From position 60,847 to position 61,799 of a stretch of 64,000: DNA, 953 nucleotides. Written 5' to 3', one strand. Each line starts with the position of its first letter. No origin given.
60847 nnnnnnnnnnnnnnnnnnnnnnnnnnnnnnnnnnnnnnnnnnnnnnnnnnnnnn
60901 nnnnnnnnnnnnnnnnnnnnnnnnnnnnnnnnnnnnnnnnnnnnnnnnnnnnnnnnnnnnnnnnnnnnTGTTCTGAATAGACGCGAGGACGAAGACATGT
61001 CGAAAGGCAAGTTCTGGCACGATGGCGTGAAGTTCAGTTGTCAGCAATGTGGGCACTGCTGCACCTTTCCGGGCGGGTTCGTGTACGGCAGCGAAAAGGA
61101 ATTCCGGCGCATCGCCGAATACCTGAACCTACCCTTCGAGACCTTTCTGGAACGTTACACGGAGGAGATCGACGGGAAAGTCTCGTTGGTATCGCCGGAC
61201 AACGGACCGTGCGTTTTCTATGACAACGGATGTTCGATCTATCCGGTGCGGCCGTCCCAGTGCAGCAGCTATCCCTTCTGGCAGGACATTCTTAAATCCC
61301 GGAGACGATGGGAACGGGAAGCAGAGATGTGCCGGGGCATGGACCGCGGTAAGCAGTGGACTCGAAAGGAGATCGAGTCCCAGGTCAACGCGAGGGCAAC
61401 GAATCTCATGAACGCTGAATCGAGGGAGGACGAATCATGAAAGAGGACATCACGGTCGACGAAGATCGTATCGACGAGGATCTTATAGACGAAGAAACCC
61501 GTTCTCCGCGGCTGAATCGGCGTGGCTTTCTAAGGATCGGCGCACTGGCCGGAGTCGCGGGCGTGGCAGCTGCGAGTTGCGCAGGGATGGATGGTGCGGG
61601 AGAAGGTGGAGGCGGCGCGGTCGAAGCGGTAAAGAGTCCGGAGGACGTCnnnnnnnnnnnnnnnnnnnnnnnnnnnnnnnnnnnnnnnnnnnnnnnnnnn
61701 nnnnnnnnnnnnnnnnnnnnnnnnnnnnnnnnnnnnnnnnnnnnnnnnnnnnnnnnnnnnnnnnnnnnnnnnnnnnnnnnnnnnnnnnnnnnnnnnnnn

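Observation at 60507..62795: Periplasm-targeted trio: signal-peptide RidA, YkgJ Cys-cluster protein, and a Tat-signal SelA-like PLP enzyme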

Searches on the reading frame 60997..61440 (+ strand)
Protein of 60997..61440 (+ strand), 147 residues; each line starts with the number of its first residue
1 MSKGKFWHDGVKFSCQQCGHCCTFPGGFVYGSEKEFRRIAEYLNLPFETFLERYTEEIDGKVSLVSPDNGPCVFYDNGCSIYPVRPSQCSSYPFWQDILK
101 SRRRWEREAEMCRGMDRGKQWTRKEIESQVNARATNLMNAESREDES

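Call 3: search_protein_families(library=pfam, proteins=[window:60997-61440:+], max_evalue=0.01)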
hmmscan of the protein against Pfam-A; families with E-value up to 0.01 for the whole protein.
window:60997-61440:+ (147 aa): 1 family
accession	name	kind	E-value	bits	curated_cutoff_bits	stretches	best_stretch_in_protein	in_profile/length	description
PF03692.20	CxxCxxCC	-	8.8e-12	46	23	1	15-112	2-84/85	Putative zinc- or iron-chelating domain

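Call 4: search_protein_families(library=ncbifam, proteins=[window:60997-61440:+], max_evalue=0.01)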
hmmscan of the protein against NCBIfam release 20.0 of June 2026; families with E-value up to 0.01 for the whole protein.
window:60997-61440:+ (147 aa): 0 families

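Call 28: find_homologous_proteins(query=window:60997-61440:+)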
Query window:60997-61440:+ (147 aa): 13 proteins with E <= 0.001 among 16 candidates.
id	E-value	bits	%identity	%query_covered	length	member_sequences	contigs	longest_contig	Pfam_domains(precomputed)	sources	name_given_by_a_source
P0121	4.4e-82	291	83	97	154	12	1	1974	PF03692.21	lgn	-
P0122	1.5e-81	290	83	97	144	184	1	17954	PF03692.21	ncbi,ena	-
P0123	1.2e-72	261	73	97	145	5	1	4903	PF03692.21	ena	-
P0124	6.2e-70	252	68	97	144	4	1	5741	PF03692.21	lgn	-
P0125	1.8e-65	237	66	96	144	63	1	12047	PF03692.21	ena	-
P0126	5.0e-61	223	62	96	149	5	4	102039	PF03692.21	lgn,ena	-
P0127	9.8e-59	216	85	75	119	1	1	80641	PF03692.21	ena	-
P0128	1.5e-56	208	92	65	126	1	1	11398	PF03692.21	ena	-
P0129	9.5e-55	203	57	99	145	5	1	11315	PF03692.21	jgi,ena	jgi:uncharacterized protein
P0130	1.2e-49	186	53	94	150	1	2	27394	PF03692.21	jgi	-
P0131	1.8e-45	172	90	55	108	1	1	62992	PF03692.21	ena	-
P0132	3.7e-39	152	48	87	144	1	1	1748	PF03692.21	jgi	jgi:Fe-S-cluster containining protein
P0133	1.8e-28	117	86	39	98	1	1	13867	-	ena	-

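Call 29: find_encoding_contigs(protein=P0126, flank=6000, max_places=3)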
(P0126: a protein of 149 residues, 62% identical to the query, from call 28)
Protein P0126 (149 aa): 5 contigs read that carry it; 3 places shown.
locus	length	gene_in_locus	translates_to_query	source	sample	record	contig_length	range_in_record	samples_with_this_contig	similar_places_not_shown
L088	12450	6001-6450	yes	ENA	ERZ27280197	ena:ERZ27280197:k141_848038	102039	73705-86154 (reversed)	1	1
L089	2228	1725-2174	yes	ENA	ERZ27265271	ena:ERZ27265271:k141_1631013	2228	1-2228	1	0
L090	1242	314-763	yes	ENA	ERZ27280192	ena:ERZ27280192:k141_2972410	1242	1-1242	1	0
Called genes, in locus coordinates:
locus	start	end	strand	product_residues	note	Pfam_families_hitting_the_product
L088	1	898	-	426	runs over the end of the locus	PF25064:ARM_TT21_5th (faint), PF13431:TPR_17 (faint), PF07719:TPR_2 (faint), PF13176:TPR_7 (faint), PF13181:TPR_8 (faint), PF13432:TPR_16, PF14559:TPR_19 (weak), PF13424:TPR_12 (weak), +1 more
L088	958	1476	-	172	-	PF14224:DUF4331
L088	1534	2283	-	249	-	PF14224:DUF4331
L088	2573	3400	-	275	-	PF10099:RskA_C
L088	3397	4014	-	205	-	PF07638:Sigma70_ECF, PF04542:Sigma70_r2, PF08281:Sigma70_r4_2, PF04545:Sigma70_r4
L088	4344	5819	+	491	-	PF13385:Laminin_G_3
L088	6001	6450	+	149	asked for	PF03692:CxxCxxCC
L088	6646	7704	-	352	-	PF02615:Ldh_2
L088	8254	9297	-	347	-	PF00389:2-Hacid_dh, PF02826:2-Hacid_dh_C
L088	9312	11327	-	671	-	-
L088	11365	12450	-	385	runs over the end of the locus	PF01979:Amidohydro_1 (weak), PF07969:Amidohydro_3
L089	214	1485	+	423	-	PF00872:Transposase_mut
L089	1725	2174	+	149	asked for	PF03692:CxxCxxCC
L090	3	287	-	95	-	?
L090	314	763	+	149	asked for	PF03692:CxxCxxCC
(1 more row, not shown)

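Call 30: find_encoding_contigs(protein=P0129, flank=6000, max_places=2)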
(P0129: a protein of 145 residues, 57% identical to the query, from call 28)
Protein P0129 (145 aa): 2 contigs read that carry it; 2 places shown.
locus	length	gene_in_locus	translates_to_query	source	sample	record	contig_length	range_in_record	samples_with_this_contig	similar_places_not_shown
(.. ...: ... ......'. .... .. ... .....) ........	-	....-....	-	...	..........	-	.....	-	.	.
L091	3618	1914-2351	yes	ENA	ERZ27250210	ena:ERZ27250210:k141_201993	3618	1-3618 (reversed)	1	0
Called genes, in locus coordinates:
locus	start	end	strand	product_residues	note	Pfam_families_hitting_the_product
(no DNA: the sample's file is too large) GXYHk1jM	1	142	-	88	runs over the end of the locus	PF26604:CBU_0592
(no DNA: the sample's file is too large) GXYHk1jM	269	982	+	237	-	PF03737:RraA-like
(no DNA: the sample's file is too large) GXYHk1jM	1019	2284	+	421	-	PF13378:MR_MLE_C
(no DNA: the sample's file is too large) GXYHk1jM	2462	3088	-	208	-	-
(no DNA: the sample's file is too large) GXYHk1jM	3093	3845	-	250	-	PF05721:PhyH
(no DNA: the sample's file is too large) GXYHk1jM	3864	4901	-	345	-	PF01261:AP_endonuc_2, PF03786:UxuA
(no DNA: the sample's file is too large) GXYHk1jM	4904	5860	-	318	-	PF09296:NUDIX-like, PF09297:Zn_ribbon_NUD (weak), PF00293:NUDIX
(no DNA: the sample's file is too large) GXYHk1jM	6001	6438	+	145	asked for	PF03692:CxxCxxCC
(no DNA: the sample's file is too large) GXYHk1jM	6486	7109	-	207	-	?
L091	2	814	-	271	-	?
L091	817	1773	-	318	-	PF09296:NUDIX-like, PF09297:Zn_ribbon_NUD (weak), PF00293:NUDIX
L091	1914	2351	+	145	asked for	PF03692:CxxCxxCC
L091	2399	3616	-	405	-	?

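Call 31: find_encoding_contigs(protein=P0130, flank=6000, max_places=2)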
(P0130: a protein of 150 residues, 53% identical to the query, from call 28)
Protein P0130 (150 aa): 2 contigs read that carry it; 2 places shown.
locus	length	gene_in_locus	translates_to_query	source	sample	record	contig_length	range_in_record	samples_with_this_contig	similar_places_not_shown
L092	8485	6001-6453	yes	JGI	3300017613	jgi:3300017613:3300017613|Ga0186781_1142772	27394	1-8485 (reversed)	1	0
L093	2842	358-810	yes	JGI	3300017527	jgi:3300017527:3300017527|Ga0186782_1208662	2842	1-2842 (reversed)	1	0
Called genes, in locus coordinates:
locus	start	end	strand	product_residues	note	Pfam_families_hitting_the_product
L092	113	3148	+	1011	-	PF00022:Actin (faint), PF06723:MreB_Mbl, PF25229:Salactin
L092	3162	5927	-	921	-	PF02837:Glyco_hydro_2_N, PF22666:Glyco_hydro_2_N2 (weak), PF00703:Glyco_hydro_2, PF02836:Glyco_hydro_2_C, PF16355:DUF4982, PF18565:Glyco_hydro2_C5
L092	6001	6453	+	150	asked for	PF03692:CxxCxxCC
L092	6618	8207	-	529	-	PF00884:Sulfatase, PF01663:Phosphodiest (weak), PF16347:SGSH_C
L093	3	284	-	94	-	?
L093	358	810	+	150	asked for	PF03692:CxxCxxCC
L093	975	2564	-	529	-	PF00884:Sulfatase, PF01663:Phosphodiest (weak), PF16347:SGSH_C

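Call 32: find_encoding_contigs(protein=P0124, flank=6000, max_places=2)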
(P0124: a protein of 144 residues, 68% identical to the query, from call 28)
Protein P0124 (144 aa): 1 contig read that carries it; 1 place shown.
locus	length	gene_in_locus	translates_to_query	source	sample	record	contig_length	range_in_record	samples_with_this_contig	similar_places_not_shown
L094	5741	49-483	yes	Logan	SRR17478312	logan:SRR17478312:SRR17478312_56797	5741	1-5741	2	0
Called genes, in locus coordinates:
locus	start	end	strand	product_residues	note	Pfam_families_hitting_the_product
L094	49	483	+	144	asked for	PF03692:CxxCxxCC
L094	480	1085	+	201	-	PF02525:Flavodoxin_2, PF03358:FMN_red (weak)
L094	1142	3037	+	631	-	PF00999:Na_H_Exchanger, PF02254:TrkA_N, PF27452:KefB_C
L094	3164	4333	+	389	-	PF00902:TatC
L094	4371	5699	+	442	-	PF00266:Aminotran_5 (faint), PF03841:SelA (weak)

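Call 33: find_encoding_contigs(protein=P0125, flank=6000, max_places=2)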
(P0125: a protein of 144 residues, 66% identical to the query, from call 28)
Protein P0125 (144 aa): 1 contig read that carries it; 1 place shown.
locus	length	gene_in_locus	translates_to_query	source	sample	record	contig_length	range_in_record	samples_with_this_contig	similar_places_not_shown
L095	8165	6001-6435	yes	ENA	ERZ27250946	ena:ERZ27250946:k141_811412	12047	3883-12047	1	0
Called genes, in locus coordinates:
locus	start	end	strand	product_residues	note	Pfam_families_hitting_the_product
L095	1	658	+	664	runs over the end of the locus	PF16177:ACAS_N, PF00501:AMP-binding, PF13193:AMP-binding_C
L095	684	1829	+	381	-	PF00108:Thiolase_N, PF02803:Thiolase_C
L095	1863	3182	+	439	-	PF00155:Aminotran_1_2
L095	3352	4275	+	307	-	PF03141:Methyltransf_29 (weak), PF13489:Methyltransf_23, PF13649:Methyltransf_25, PF13847:Methyltransf_31 (weak), PF08241:Methyltransf_11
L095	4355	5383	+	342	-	PF13353:Fer4_12 (faint), PF04055:Radical_SAM, PF13186:SPASM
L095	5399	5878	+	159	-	PF01042:Ribonuc_L-PSP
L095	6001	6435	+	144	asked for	PF03692:CxxCxxCC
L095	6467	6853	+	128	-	PF02525:Flavodoxin_2, PF03358:FMN_red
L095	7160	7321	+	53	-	-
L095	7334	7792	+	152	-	PF00999:Na_H_Exchanger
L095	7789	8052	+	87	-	-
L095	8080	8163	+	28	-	?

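Call 47: search_solved_structures(query=window:60997-61440:+, max_evalue=1)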
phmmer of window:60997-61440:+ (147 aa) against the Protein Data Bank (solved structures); distinct sequences matched with E-value up to 1: 1.
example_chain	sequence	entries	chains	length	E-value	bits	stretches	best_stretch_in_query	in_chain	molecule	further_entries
8jjr_B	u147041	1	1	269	0.54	13.2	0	1-30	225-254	PCPI-1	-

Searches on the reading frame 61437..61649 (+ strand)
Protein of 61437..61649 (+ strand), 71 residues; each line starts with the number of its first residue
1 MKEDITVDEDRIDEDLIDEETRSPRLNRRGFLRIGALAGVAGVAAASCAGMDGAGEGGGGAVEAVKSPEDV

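Call 49: search_protein_families(library=pfam, proteins=[window:61437-61649:+], max_evalue=10)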
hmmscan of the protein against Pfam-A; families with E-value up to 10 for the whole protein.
seq(71 aa): 1 family
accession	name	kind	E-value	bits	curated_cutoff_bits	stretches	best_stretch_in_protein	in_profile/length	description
PF10399.14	UCR_Fe-S_N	-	0.1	12.5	24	1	22-46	5-28/41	Ubiquitinol-cytochrome C reductase Fe-S subunit TAT signal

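Call 50: search_protein_families(library=ncbifam, proteins=[window:61437-61649:+], max_evalue=10)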
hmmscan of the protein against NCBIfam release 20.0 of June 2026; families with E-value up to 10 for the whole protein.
seq(71 aa): 3 families
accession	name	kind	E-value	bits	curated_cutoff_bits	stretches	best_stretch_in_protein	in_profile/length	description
NF038083.1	CU044_5270_fam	subfamily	0.0037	17.1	100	1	19-57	20-58/284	CU044_5270 family protein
TIGR02811.1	formate_TAT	hypoth_equivalog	0.035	14.4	48.45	1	20-50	3-33/66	formate dehydrogenase region TAT target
TIGR01409.1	TAT_signal_seq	domain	1.4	9.4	16.7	1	26-46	1-21/29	twin-arginine translocation signal domain-containing protein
